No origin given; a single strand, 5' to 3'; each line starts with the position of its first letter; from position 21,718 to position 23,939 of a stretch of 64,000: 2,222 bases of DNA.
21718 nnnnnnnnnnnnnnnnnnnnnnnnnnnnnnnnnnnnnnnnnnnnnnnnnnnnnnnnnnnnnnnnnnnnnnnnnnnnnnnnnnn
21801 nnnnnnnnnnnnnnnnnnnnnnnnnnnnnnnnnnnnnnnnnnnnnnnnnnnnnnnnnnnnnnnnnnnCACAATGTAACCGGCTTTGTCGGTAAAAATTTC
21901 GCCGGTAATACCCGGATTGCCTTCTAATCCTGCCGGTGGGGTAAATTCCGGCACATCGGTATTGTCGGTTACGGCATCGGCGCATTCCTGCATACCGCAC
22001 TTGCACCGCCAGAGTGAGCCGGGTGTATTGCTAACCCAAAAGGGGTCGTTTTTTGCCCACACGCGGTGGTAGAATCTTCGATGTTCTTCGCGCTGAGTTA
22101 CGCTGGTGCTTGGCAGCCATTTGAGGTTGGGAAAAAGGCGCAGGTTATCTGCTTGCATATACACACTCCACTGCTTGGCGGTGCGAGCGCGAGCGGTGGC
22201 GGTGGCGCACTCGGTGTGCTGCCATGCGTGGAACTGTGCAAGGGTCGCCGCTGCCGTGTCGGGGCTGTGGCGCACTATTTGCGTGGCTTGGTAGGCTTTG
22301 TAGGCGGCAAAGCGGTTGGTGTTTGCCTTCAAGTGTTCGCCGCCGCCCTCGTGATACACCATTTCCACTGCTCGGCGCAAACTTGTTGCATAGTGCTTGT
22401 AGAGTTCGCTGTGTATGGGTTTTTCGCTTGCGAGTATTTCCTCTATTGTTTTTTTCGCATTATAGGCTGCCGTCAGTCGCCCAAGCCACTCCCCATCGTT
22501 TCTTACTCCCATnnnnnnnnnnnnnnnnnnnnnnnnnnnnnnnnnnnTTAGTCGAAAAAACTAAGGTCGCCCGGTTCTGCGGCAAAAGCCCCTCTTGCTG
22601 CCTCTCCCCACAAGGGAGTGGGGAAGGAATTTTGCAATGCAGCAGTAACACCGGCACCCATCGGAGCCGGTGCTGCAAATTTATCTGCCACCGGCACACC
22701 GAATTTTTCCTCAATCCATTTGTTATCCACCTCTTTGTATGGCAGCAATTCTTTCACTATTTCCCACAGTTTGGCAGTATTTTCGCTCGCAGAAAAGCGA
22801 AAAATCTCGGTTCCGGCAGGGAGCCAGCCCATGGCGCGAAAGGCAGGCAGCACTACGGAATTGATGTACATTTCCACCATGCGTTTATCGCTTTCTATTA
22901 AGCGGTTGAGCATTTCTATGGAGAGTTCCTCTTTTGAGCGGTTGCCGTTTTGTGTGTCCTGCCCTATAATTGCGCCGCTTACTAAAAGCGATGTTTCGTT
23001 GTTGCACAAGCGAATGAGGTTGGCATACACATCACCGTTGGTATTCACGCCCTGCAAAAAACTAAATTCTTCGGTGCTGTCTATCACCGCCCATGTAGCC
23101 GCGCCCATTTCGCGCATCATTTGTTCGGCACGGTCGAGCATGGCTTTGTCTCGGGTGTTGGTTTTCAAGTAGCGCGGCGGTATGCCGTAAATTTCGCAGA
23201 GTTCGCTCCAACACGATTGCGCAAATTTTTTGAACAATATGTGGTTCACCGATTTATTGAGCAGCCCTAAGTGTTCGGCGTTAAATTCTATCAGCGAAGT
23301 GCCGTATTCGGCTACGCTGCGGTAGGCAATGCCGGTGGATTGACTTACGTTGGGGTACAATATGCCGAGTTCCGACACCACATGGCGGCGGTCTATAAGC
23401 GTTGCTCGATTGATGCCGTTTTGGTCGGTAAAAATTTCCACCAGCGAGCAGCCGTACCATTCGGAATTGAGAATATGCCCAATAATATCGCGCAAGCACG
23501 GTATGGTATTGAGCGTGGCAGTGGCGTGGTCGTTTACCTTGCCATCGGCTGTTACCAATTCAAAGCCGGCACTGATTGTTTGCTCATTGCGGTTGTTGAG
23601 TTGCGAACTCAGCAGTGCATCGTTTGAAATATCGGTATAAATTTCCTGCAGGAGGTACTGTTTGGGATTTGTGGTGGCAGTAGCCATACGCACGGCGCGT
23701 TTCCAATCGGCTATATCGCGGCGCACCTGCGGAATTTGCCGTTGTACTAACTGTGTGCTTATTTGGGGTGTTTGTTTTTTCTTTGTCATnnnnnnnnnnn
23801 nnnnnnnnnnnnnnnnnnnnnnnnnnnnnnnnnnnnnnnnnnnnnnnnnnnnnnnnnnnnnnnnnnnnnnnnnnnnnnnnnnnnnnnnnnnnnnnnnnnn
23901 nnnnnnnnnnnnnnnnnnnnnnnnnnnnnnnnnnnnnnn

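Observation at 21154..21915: MuF head protein carries an extra AT-rich C-terminal domain with a Cys/His signature (possible capsid-delivered effector)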

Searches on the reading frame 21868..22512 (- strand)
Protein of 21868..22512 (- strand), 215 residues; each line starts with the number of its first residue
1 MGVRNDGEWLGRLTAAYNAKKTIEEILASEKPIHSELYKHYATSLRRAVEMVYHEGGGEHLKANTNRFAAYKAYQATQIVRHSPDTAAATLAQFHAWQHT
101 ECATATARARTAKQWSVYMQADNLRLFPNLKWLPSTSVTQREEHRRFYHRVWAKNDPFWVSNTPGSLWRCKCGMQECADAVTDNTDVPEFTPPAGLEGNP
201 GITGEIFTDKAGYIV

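Call 40: find_homologous_proteins(query=window:21868-22512:-, max_evalue=0.001)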
Query window:21868-22512:- (215 aa): 218 proteins with E <= 0.001 among 445 candidates; the best 120 are listed.
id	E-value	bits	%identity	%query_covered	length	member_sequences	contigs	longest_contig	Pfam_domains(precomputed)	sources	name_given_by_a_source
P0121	4.1e-80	287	62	93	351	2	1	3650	-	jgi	jgi:hypothetical protein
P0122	1.6e-77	278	61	94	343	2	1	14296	PF18798.7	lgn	-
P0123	1.2e-74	269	60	89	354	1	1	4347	-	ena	-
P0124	3.6e-74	267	61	89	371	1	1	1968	-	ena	-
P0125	7.2e-74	266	61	87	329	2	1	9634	PF18798.7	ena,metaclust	metaclust:\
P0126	1.2e-72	262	59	87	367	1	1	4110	PF04233.20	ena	-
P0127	1.4e-71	259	57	95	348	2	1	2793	PF04233.20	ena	-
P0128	3.7e-69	251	61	83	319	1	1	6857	PF18798.7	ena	-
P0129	1.3e-67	246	54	95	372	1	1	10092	-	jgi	jgi:hypothetical protein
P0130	8.9e-65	236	61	76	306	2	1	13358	PF18798.7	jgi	-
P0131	9.0e-65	236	62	76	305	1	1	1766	PF18798.7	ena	-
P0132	2.9e-64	235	58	83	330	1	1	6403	PF18798.7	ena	-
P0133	1.4e-62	229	55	88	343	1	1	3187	-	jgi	jgi:hypothetical protein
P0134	3.6e-59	218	73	60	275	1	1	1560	-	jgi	jgi:hypothetical protein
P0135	4.4e-57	211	60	72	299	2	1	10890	PF18798.7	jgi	-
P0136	5.5e-56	208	51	94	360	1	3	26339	PF18798.7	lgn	-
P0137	2.0e-55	206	49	94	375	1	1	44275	-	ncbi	-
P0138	1.3e-54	203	53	89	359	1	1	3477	PF18798.7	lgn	-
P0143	2.5e-52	196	50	90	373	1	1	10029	PF18798.7,PF04233.20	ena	-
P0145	8.6e-52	194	46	89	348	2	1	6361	PF04233.20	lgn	-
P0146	9.5e-52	194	45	89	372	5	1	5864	PF04233.20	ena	-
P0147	2.9e-51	192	50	86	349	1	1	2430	PF04233.20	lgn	-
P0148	5.9e-51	191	45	94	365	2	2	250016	PF04233.20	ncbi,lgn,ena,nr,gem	ncbi:MAG: hypothetical protein E7070_05145 [Bacteroidales bacterium]|nr:hypothetical protein [Bacter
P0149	1.1e-50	190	48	92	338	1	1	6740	PF18798.7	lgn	-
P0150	1.5e-50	190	49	86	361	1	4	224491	PF18798.7,PF04233.20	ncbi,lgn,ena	-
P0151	1.8e-50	190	50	83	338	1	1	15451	PF18798.7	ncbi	-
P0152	3.6e-50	189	45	89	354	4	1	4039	PF04233.20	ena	-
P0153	4.1e-50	189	48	86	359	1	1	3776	PF04233.20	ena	-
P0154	1.0e-49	187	45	89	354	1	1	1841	PF04233.20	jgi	jgi:hypothetical protein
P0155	1.3e-49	187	48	86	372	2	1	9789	PF04233.20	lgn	-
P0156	2.4e-49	186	46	96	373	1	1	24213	PF18798.7,PF04233.20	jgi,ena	-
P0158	4.7e-49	185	50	83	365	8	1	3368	PF04233.20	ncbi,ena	-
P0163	3.4e-48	182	46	96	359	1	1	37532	PF04233.20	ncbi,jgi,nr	ncbi:MAG: hypothetical protein LBI45_05395 [Bacteroidales bacterium]|jgi:hypothetical protein|nr:hyp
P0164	4.7e-48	182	49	83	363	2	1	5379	PF04233.20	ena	-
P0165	5.0e-48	182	50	83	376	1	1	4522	PF04233.20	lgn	-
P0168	2.3e-47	180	46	90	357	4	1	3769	PF18798.7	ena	-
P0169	4.6e-47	179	51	73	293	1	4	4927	PF18798.7,PF04233.20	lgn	-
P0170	4.9e-47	178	52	75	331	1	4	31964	PF04233.20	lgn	-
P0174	3.8e-46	176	46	83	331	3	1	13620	PF04233.20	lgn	-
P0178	1.2e-45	174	48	83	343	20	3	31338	PF04233.20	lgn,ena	-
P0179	2.5e-45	173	46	85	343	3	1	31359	PF04233.20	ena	-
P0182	8.3e-45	171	45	83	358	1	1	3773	PF04233.20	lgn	-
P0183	9.7e-45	171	51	74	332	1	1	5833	PF04233.20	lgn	-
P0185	1.2e-44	171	47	83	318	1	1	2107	PF18798.7,PF04233.20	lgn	-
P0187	1.7e-44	170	49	85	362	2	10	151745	PF18798.7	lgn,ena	-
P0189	2.1e-44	170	49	85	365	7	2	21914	PF18798.7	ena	-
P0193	5.0e-44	169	45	93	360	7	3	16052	PF18798.7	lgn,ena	-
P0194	5.7e-44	168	49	85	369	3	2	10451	PF04233.20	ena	-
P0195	5.8e-44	168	50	74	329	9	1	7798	PF04233.20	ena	-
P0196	8.4e-44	168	49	85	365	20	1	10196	PF18798.7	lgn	-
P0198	1.5e-43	167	45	95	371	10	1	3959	PF18798.7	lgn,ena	-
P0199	1.7e-43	167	44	96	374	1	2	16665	PF18798.7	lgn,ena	-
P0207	5.4e-43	165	43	95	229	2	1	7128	PF04233.20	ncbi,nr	ncbi:MAG: hypothetical protein HUJ96_08685, partial [Marinilabiliaceae bacterium]|nr:hypothetical pr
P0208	6.2e-43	165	51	69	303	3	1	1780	PF04233.20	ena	-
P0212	8.4e-43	165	45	90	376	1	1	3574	PF18798.7,PF04233.20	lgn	-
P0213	8.4e-43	165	45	90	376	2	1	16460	PF18798.7,PF04233.20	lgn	-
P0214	9.4e-43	165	45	90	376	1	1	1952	PF18798.7,PF04233.20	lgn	-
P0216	1.1e-42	164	53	69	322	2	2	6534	PF04233.20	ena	-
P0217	1.1e-42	164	52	69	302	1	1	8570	PF04233.20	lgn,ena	-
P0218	1.2e-42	164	60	58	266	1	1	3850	PF04233.20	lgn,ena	-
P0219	1.3e-42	164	53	69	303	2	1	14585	PF04233.20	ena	-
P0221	1.7e-42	164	46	90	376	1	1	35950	PF18798.7,PF04233.20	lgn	-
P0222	1.7e-42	164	47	85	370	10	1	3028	PF18798.7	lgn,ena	-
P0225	2.4e-42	163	58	58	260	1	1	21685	PF04233.20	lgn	-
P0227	4.2e-42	162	44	83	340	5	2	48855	PF04233.20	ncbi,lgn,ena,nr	ncbi:MAG: hypothetical protein IKJ56_03810 [Bacteroidales bacterium]|nr:hypothetical protein [Bacter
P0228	4.4e-42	162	49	74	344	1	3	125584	PF04233.20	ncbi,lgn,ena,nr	ncbi:MAG: hypothetical protein IJ838_00150 [Paludibacteraceae bacterium]|nr:hypothetical protein [Pa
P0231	5.9e-42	162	45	90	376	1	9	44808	PF18798.7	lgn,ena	-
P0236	1.4e-41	161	52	69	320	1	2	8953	PF04233.20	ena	-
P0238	1.4e-41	161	50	67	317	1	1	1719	PF04233.20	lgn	-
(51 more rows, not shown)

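Call 44: search_protein_families(library=pfam, proteins=[P0121, P0122, P0124, P0126, P0129, P0137, P0143, P0150, P0148], max_evalue=0.01)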
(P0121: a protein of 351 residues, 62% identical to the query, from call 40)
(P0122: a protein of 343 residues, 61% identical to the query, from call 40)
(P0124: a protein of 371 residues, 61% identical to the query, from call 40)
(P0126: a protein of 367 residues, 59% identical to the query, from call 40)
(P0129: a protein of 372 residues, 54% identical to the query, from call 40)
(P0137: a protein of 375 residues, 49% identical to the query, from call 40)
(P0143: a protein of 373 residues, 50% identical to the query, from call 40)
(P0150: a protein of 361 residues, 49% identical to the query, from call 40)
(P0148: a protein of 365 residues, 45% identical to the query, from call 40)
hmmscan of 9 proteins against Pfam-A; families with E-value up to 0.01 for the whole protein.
P0121 (351 aa): 1 family
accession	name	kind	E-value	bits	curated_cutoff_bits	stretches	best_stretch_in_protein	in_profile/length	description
PF04233.19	Phage_Mu_F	-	7.8e-05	23.8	29.6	1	106-177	40-110/112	Phage Mu protein F like protein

P0122 (343 aa): 2 families
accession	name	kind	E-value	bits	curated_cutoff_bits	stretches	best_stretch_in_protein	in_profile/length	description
PF18798.6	LPD3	-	3.7e-11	43.7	27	1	233-298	11-75/114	Large polyvalent protein-associated domain 3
PF04233.19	Phage_Mu_F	-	9.1e-05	23.6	29.6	1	102-173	40-110/112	Phage Mu protein F like protein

P0124 (371 aa): 1 family
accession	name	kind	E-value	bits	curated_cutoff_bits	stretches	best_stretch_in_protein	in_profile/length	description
PF04233.19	Phage_Mu_F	-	0.0007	20.8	29.6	1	89-163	37-110/112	Phage Mu protein F like protein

P0126 (367 aa): 1 family
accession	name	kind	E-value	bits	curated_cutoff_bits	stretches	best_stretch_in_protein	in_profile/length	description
PF04233.19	Phage_Mu_F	-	1.6e-05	26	29.6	1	85-159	37-110/112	Phage Mu protein F like protein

P0129 (372 aa): 1 family
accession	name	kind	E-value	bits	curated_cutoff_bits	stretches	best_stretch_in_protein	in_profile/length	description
PF04233.19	Phage_Mu_F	-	0.00024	22.2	29.6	1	112-190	33-110/112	Phage Mu protein F like protein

P0137 (375 aa): 1 family
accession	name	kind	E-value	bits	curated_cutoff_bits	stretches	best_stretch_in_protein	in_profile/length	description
PF04233.19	Phage_Mu_F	-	0.00088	20.4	29.6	1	138-182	66-110/112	Phage Mu protein F like protein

P0143 (373 aa): 2 families
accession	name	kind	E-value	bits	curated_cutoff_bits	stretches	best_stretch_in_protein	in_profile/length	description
PF18798.6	LPD3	-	4.3e-11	43.4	27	1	259-339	3-82/114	Large polyvalent protein-associated domain 3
PF04233.19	Phage_Mu_F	-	4.9e-06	27.7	29.6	1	136-207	40-110/112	Phage Mu protein F like protein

P0150 (361 aa): 2 families
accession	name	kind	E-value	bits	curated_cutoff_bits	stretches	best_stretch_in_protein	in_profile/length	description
PF04233.19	Phage_Mu_F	-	7.7e-07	30.3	29.6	1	79-173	13-110/112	Phage Mu protein F like protein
PF18798.6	LPD3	-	3.1e-06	27.8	27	1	231-331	4-103/114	Large polyvalent protein-associated domain 3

P0148 (365 aa): 1 family
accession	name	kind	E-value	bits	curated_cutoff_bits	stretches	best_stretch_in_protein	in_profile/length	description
PF04233.19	Phage_Mu_F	-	1.4e-06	29.5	29.6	1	113-185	40-111/112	Phage Mu protein F like protein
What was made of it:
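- On MuF polymorphic toxin system: Relatives at 45-62% identity hit PF04233; P0150 reaches 30.3 bits against a cutoff of 29.6 (calls 40, 44).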

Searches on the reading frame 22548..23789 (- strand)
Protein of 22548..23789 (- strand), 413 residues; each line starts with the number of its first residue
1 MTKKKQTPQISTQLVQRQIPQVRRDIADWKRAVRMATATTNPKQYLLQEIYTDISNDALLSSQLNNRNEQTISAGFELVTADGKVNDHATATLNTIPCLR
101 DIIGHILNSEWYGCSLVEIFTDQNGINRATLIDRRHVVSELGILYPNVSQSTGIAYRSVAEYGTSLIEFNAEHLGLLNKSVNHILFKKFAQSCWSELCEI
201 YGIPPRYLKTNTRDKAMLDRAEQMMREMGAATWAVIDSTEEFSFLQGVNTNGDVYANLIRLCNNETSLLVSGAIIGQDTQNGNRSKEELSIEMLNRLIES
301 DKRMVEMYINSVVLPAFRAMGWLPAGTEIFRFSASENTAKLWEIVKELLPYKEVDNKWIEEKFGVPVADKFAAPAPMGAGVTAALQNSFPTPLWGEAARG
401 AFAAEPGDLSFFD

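Call 3: search_protein_families(library=pfam, proteins=[window:22548-23789:-], max_evalue=0.1)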
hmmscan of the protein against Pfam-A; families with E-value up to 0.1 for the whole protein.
window:22548-23789:- (413 aa): 2 families
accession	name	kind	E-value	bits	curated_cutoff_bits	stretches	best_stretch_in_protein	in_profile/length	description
PF06074.18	Portal_Mu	-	1.9e-59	202.1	23.9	1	48-365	1-336/336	Portal protein of Mu bacteriophage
PF11849.14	DUF3369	-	0.018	15.8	27.2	0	187-312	38-155/168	Domain of unknown function (DUF3369)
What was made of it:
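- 22548..23789 (-): Mu-type portal gene directly upstream, which defines the head-morphogenesis context. PF06074 at 1.9e-59 (call 3)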

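Call 4: search_protein_families(library=phrogs, proteins=[window:22548-23789:-], max_evalue=0.01)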
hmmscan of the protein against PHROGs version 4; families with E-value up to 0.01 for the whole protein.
window:22548-23789:- (413 aa): 3 families
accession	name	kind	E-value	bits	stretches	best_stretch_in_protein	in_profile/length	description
phrog_113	-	head and packaging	7.1e-40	138.1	1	7-377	19-422/1272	portal protein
phrog_35074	-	unknown function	2.1e-32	113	1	3-376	4-370/890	-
phrog_220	-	head and packaging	0.00034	19.7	1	224-368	649-792/1338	minor head protein and DNA pilot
